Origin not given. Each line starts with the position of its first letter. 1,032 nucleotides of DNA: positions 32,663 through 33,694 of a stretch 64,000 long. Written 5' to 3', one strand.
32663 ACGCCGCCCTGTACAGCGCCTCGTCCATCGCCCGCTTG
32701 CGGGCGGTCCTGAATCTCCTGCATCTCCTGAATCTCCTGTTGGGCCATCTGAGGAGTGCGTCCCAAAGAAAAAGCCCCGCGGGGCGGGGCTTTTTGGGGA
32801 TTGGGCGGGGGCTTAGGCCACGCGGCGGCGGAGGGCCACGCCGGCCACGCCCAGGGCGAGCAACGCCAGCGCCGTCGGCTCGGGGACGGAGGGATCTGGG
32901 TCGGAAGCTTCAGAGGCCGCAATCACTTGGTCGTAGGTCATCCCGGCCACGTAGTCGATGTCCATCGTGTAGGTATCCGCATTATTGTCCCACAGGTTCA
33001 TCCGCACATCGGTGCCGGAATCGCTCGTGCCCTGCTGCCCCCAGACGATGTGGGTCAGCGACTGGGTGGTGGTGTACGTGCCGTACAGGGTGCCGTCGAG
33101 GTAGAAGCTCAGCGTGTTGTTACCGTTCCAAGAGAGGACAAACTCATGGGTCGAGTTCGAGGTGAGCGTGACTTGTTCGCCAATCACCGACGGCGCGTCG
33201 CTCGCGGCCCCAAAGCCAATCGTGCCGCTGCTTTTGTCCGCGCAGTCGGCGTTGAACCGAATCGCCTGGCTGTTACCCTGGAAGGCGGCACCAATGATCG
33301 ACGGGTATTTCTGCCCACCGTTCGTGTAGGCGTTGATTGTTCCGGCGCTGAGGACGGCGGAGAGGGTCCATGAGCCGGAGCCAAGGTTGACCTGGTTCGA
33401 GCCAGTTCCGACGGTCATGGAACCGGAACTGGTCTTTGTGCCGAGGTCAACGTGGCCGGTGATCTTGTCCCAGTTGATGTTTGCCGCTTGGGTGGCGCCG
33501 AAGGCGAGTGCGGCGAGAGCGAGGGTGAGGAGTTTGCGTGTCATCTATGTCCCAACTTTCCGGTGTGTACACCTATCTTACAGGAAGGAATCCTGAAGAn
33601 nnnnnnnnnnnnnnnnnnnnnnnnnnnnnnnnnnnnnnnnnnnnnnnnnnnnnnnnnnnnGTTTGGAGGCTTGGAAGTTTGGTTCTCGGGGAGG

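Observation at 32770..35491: Three tandem LamG-like PEP-CTERM genes share a near-identical roughly 75-nt 3' cassette and identical terminators while bodies are divergent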

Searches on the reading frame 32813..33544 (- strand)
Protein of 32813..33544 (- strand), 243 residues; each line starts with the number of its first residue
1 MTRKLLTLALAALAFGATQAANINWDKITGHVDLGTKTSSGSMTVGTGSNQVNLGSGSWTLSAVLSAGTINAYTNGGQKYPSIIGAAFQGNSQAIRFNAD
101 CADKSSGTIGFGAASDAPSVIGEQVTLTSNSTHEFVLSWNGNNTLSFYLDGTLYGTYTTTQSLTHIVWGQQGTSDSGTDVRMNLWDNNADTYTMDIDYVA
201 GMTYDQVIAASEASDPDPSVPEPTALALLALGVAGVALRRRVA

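Call 6: search_protein_families(library=pfam, proteins=[window:32813-33544:-], max_evalue=1)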
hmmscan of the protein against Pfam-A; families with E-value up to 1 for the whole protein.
window:32813-33544:- (243 aa): 2 families
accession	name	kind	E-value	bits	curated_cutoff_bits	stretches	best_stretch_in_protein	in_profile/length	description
PF07589.16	PEP-CTERM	-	9.5e-07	29.1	20.7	1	219-241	1-24/24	PEP-CTERM motif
PF13385.13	Laminin_G_3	-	0.00081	20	27.6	1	69-165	20-113/151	Concanavalin A-like lectin/glucanases superfamily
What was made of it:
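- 32813..33544 (-): g1, body type C: 243-aa secreted ConA/LamG-like PEP-CTERM protein. It is the most polymorphic cassette. PF07589 scores 29.1 bits (cut-off 20.7) and Laminin_G_3 20 bits (below cut-off) in call 6.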

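Call 7: search_protein_families(library=ncbifam, proteins=[window:32813-33544:-], max_evalue=1)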
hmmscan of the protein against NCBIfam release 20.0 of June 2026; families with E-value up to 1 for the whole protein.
window:32813-33544:- (243 aa): 12 families
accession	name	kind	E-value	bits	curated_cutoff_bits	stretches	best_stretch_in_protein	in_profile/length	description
NF041538.1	PEP_EDSA_1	subfamily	1.6e-05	24.7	100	1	55-241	129-305/307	EDSAP-1 family PEP-CTERM protein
NF038129.1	PEP_NF038129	equivalog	4.4e-05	23.4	65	1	121-241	75-192/194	NF038129 family PEP-CTERM protein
NF038118.1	PEP_CTERM_CCXG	equivalog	0.00015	21.5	90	1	214-241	170-197/199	CCXG family PEP-CTERM protein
TIGR02595.1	PEP_CTERM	domain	0.00025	21.6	16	1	220-241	1-22/24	PEP-CTERM sorting domain-containing protein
NF041927.1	Xrt_dep_XDP1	equivalog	0.00032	20.8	125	1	213-241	212-240/242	exosortase-dependent surface protein XDP1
NF038125.1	PEP_CTERM_THxN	subfamily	0.0007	19.2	85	1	218-241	221-244/246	THxN family PEP-CTERM protein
TIGR03901.2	MYXO-CTERM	domain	0.0062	16.9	20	1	219-241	14-33/34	MYXO-CTERM sorting domain-containing protein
NF038120.1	PEP_CTERM_QFxxD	subfamily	0.018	14.9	80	1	219-241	192-214/215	NF038120 family PEP-CTERM protein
TIGR03867.1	MprA_tail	equivalog_domain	0.1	13.2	19.7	1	224-241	10-27/27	MprA protease, GlyGly-CTERM protein-sorting domain-containing form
NF038119.1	PEP_CTERM_MHFG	equivalog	0.16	12.2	100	1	209-241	225-257/260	MHFG family PEP-CTERM protein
NF035944.1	PEPxxWA-CTERM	domain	0.2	11.6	35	1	220-241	1-24/24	PEPxxWA-CTERM sorting domain-containing protein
NF033554.9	floc_PepA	equivalog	0.97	9.2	80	0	39-241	75-258/261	flocculation-associated PEP-CTERM protein PepA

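Call 22: find_homologous_proteins(query=window:32813-33544:-, max_evalue=0.00001)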
Query window:32813-33544:- (243 aa): 262 proteins with E <= 0.00001 among 8000 candidates; the best 120 are listed.
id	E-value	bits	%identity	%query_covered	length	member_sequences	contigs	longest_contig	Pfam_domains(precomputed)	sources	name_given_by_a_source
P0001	2.9e-147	506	96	100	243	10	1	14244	PF07589.17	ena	-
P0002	1.2e-145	501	95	100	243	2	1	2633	PF07589.17,PF13385.14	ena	-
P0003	2.3e-141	487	94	100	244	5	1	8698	PF07589.17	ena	-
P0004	6.2e-138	476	90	100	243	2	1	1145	PF07589.17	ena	-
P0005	2.2e-122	425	79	100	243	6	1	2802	PF07589.17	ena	-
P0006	1.8e-120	419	78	100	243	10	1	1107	PF07589.17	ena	-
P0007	3.4e-111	388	72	100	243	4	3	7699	PF07589.17,PF13385.14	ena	-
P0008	7.7e-105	368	69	100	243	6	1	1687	PF07589.17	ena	-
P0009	2.2e-96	340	67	100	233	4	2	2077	PF07589.17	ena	-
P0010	3.6e-95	336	68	100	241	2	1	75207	PF07589.17,PF13385.14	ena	-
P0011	1.5e-91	324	67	100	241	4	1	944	PF07589.17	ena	-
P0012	2.6e-75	271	71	70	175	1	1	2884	PF07589.17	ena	-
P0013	8.0e-75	269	75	68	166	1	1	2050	PF13385.14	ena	-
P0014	5.4e-72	260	66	83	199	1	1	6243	PF07589.17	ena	-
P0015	8.3e-66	240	52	99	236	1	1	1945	PF07589.17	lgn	-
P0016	1.1e-65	239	56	91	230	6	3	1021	PF07589.17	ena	-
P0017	5.0e-60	221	50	99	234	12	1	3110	PF07589.17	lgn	-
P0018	7.3e-42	161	38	91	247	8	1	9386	PF07589.17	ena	-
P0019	3.5e-34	136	44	100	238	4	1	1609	PF07589.17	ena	-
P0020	8.7e-33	132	38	92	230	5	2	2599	PF07589.17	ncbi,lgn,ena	-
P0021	1.8e-32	131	42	77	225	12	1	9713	PF07589.17,PF13385.14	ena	-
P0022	4.1e-32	130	39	99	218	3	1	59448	PF07589.17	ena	-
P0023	2.2e-31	127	40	99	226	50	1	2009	PF07589.17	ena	-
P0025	1.7e-30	124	41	100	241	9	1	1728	PF07589.17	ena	-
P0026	2.2e-30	124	42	100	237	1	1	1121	PF07589.17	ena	-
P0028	3.3e-30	123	37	99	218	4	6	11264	PF07589.17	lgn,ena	-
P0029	3.8e-30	123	42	100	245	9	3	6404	PF07589.17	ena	-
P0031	5.1e-30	123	42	100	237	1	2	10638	PF07589.17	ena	-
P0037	1.8e-29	121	41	100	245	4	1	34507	PF07589.17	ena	-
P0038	2.4e-29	121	41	100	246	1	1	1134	PF07589.17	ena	-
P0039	4.7e-29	120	40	100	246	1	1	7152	PF07589.17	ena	-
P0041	1.1e-27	115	40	100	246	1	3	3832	PF07589.17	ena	-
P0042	4.4e-27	113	42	100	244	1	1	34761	PF07589.17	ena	-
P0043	5.7e-27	113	38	100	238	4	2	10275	PF07589.17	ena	-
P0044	1.1e-26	112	40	98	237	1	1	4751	PF07589.17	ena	-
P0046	3.2e-26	110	40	100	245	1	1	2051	PF07589.17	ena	-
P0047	7.0e-26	109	39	100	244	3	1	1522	PF07589.17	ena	-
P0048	1.5e-25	108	39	100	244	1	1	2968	PF07589.17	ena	-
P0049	2.6e-25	107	37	100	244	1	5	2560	PF07589.17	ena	-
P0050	3.6e-24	104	36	93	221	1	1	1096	PF07589.17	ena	-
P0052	4.7e-24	103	38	90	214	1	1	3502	PF07589.17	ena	-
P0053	5.6e-24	103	37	94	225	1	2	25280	PF07589.17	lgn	-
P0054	5.9e-24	103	37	93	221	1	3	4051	PF07589.17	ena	-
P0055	7.5e-24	103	41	77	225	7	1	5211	PF07589.17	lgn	-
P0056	1.2e-23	102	41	100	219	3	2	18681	PF07589.17,PF13385.14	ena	-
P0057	3.6e-23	100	41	100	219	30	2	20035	PF07589.17,PF13385.14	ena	-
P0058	4.5e-23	100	39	100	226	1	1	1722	PF07589.17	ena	-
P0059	5.3e-23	100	38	100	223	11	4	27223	PF07589.17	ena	-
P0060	6.2e-23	100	38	100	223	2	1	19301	PF07589.17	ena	-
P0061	6.7e-23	99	38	100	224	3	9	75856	PF07589.17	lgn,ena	-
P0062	1.6e-22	98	37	91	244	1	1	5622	PF07589.17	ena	-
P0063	2.3e-22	98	39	100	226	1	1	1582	PF07589.17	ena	-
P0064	3.3e-22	97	36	93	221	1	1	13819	PF07589.17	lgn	-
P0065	3.5e-22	97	41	100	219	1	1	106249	PF07589.17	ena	-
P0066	6.7e-22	96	33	91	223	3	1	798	PF07589.17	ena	-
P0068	1.8e-21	95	37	93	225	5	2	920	PF07589.17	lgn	-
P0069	1.9e-21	95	35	91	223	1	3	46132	PF07589.17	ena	-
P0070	2.5e-21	94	35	100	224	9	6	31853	PF07589.17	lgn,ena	-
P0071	2.7e-21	94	36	91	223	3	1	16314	PF07589.17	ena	-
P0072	4.7e-21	93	37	100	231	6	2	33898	PF07589.17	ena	-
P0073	5.0e-21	93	36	94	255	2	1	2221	PF07589.17,PF13385.14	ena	-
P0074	5.9e-21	93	38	93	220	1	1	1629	PF07589.17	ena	-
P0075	8.4e-21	93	35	100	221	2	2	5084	PF07589.17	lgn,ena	-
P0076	1.1e-20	92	30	84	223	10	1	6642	PF07589.17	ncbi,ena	-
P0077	1.7e-20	92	34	91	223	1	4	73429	PF07589.17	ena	-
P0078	4.4e-20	90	47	55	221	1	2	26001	PF07589.17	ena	-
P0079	6.0e-20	90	38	100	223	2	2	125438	PF07589.17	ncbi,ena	-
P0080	6.3e-20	90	38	100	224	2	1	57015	PF07589.17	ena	-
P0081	8.2e-20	89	35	93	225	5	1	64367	PF07589.17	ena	-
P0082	2.5e-19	88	38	100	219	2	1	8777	PF07589.17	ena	-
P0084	3.9e-19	87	36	100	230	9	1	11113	PF07589.17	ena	-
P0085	6.3e-19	86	35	93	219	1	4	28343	PF07589.17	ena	-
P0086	6.7e-19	86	36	93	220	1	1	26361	PF07589.17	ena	-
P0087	7.2e-19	86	35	93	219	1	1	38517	PF07589.17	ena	-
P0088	1.3e-18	85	34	93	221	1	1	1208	PF07589.17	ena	-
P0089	2.1e-18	85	34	93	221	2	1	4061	PF07589.17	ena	-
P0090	2.2e-18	85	35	93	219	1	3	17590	PF07589.17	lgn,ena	-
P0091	2.8e-18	84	35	93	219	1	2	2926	PF07589.17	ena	-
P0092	3.0e-18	84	34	93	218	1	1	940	PF07589.17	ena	-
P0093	3.5e-18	84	34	93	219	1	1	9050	PF07589.17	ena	-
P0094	2.8e-17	81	35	100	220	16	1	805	PF07589.17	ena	-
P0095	3.1e-17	81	33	100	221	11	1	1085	PF07589.17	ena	-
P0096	3.4e-17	81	36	100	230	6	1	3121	PF07589.17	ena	-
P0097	5.5e-17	80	37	100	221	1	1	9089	PF07589.17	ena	-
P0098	9.1e-17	79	39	77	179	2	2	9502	PF07589.17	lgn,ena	-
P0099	1.1e-16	79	33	91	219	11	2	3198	PF07589.17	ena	-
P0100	8.0e-16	76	35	100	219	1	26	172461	PF07589.17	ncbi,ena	-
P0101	1.0e-15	76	47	58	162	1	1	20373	PF07589.17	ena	-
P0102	5.5e-15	74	40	68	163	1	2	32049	PF07589.17,PF13385.14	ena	-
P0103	8.1e-15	73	34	100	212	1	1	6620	PF07589.17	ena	-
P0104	8.2e-15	73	33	95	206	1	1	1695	PF07589.17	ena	-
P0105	8.3e-15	73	35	91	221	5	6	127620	PF07589.17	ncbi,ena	-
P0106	8.7e-15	73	43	52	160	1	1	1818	PF07589.17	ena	-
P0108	1.5e-14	72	32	91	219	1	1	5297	PF07589.17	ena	-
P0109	3.5e-14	71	61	23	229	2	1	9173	PF07589.17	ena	-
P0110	3.6e-14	71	43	50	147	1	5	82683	PF07589.17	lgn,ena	-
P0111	7.4e-14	70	32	91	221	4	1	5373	PF07589.17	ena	-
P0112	9.1e-14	70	51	28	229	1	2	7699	PF07589.17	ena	-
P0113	1.0e-13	69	74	16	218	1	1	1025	PF07589.17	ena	-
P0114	1.3e-13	69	51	28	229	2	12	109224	PF07589.17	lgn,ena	-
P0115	1.5e-13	69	58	23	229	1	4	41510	PF07589.17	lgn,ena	-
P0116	2.0e-13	68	35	100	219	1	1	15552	PF07589.17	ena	-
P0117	2.4e-13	68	46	50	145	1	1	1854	PF07589.17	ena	-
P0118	3.2e-13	68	33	100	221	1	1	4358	PF07589.17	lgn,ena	-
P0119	4.2e-13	67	58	23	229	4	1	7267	PF07589.17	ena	-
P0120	1.0e-12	66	34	100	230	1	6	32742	PF07589.17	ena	-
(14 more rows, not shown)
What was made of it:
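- On Concanavalin A-like lectin / LamG fold: Some g1 alleles carry a precomputed PF13385 hit (call 22).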

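Call 24: find_encoding_contigs(protein=P0010, flank=6000, max_places=3)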
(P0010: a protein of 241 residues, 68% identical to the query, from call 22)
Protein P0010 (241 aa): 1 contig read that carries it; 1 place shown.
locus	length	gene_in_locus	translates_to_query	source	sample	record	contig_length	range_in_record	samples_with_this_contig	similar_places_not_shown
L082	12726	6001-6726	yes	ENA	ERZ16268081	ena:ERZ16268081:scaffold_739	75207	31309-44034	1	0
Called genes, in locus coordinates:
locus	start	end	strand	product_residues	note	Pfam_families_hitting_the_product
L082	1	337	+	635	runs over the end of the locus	PF02638:GHL10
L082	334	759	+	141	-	-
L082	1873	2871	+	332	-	PF00044:Gp_dh_N, PF02800:Gp_dh_C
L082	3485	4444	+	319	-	PF00535:Glycos_transf_2, PF13641:Glyco_tranf_2_3, PF13632:Glyco_trans_2_3 (weak)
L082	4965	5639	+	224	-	PF07589:PEP_exosort_dom (weak)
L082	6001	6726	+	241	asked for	PF13385:Laminin_G_3 (faint), PF07589:PEP_exosort_dom (weak)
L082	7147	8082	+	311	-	PF04055:Radical_SAM (weak)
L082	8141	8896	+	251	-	PF20772:TACO1_YebC_N, PF01709:Transcrip_reg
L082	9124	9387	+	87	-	PF00886:Ribosomal_S16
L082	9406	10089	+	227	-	PF01746:tRNA_m1G_MT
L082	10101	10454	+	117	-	PF01245:Ribosomal_L19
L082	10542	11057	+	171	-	PF02397:Bac_transf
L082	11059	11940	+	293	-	PF00077:RVP (faint), PF13650:Asp_protease_2, PF13975:gag-asp_proteas (weak)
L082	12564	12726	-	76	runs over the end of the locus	-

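Call 25: find_encoding_contigs(protein=P0001, flank=6000, max_places=3)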
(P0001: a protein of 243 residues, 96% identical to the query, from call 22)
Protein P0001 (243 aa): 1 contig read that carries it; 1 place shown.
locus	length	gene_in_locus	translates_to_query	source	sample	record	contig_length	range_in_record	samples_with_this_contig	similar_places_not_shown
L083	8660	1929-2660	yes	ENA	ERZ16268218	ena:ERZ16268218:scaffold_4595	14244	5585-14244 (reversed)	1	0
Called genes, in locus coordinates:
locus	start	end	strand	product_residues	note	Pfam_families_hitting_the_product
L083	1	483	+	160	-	?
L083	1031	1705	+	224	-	PF07589:PEP_exosort_dom (weak)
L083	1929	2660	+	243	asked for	PF07589:PEP_exosort_dom (weak)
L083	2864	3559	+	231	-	PF07589:PEP_exosort_dom (weak)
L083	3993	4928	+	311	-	PF04055:Radical_SAM (faint)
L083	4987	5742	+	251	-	PF20772:TACO1_YebC_N, PF01709:Transcrip_reg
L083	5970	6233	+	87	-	PF00886:Ribosomal_S16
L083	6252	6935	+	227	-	PF01746:tRNA_m1G_MT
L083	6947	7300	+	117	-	PF01245:Ribosomal_L19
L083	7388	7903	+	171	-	PF02397:Bac_transf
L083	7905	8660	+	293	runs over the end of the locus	PF00077:RVP (faint), PF13650:Asp_protease_2, PF13975:gag-asp_proteas (weak)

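Call 26: find_encoding_contigs(protein=P0007, flank=6000, max_places=3)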
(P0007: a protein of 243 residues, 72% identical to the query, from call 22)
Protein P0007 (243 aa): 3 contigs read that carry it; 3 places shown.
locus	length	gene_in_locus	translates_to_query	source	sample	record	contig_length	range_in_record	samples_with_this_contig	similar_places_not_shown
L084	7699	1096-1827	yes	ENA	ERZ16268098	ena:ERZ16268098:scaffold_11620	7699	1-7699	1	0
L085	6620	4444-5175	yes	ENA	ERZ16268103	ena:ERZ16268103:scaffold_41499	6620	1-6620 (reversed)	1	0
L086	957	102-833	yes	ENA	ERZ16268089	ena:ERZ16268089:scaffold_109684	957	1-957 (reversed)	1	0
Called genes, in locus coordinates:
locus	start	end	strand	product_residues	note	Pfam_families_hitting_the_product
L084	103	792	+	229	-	PF07589:PEP_exosort_dom (weak)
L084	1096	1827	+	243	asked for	PF13385:Laminin_G_3 (weak), PF07589:PEP_exosort_dom (weak)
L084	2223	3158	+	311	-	PF04055:Radical_SAM (faint)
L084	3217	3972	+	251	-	PF20772:TACO1_YebC_N, PF01709:Transcrip_reg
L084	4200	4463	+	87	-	PF00886:Ribosomal_S16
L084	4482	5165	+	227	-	PF01746:tRNA_m1G_MT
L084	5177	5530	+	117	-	PF01245:Ribosomal_L19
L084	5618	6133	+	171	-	PF02397:Bac_transf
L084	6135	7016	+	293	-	PF00077:RVP (faint), PF13650:Asp_protease_2, PF13975:gag-asp_proteas (weak)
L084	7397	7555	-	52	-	-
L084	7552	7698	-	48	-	?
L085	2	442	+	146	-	?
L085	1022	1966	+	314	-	PF00535:Glycos_transf_2, PF13641:Glyco_tranf_2_3, PF13632:Glyco_trans_2_3 (weak)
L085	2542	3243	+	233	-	PF07589:PEP_exosort_dom (weak)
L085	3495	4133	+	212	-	PF07589:PEP_exosort_dom (weak)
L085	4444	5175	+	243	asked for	PF13385:Laminin_G_3 (weak), PF07589:PEP_exosort_dom (weak)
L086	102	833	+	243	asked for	PF13385:Laminin_G_3 (weak), PF07589:PEP_exosort_dom (weak)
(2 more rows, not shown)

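Call 27: find_encoding_contigs(protein=P0003, flank=6000, max_places=3)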
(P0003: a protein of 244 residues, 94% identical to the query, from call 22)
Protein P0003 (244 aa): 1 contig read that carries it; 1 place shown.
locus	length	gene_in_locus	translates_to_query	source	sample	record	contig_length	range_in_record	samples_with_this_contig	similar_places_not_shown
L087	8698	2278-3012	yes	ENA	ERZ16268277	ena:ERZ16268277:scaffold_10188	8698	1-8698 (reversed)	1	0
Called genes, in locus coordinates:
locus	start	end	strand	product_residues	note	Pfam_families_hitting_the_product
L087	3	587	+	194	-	?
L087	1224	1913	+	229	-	PF07589:PEP_exosort_dom (weak)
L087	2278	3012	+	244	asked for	PF07589:PEP_exosort_dom (weak)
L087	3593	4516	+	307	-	PF04055:Radical_SAM (weak)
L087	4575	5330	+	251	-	PF20772:TACO1_YebC_N, PF01709:Transcrip_reg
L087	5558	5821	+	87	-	PF00886:Ribosomal_S16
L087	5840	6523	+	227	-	PF01746:tRNA_m1G_MT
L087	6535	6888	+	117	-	PF01245:Ribosomal_L19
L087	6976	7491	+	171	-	PF02397:Bac_transf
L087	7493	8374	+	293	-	PF00077:RVP (faint), PF13650:Asp_protease_2, PF13975:gag-asp_proteas (weak)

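Call 57: find_encoding_contigs(protein=P0114, flank=5000, max_places=4)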
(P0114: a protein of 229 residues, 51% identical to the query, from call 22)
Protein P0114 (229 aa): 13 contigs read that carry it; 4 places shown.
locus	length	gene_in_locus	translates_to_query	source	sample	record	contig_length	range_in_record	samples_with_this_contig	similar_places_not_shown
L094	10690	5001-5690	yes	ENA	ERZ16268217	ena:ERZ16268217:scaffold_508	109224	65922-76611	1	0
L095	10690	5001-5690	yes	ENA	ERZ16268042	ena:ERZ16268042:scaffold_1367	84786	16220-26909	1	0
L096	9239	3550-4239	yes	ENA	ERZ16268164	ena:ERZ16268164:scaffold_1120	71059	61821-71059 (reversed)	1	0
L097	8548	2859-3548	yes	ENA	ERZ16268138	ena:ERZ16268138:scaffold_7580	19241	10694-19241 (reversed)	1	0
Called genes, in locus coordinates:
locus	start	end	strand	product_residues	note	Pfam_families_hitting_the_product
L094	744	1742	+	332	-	PF00044:Gp_dh_N, PF02800:Gp_dh_C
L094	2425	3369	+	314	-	PF00535:Glycos_transf_2, PF13641:Glyco_tranf_2_3, PF13632:Glyco_trans_2_3 (weak)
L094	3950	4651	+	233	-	PF07589:PEP_exosort_dom (weak)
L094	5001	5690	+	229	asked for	PF07589:PEP_exosort_dom (weak)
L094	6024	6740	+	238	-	PF07589:PEP_exosort_dom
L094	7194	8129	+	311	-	PF04055:Radical_SAM (weak)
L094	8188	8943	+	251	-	PF20772:TACO1_YebC_N, PF01709:Transcrip_reg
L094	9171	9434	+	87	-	PF00886:Ribosomal_S16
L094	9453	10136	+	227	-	PF01746:tRNA_m1G_MT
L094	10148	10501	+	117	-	PF01245:Ribosomal_L19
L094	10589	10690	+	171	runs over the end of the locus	PF02397:Bac_transf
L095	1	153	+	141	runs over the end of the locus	-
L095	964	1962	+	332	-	PF00044:Gp_dh_N, PF02800:Gp_dh_C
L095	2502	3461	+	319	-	PF00535:Glycos_transf_2, PF13641:Glyco_tranf_2_3, PF13632:Glyco_trans_2_3 (weak)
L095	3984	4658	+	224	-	PF07589:PEP_exosort_dom (weak)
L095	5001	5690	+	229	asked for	PF07589:PEP_exosort_dom (weak)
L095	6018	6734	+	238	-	PF07589:PEP_exosort_dom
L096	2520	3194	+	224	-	PF07589:PEP_exosort_dom (weak)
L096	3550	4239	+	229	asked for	PF07589:PEP_exosort_dom (weak)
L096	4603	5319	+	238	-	PF07589:PEP_exosort_dom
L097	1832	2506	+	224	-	PF07589:PEP_exosort_dom (weak)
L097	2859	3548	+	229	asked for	PF07589:PEP_exosort_dom (weak)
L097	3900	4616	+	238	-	PF07589:PEP_exosort_dom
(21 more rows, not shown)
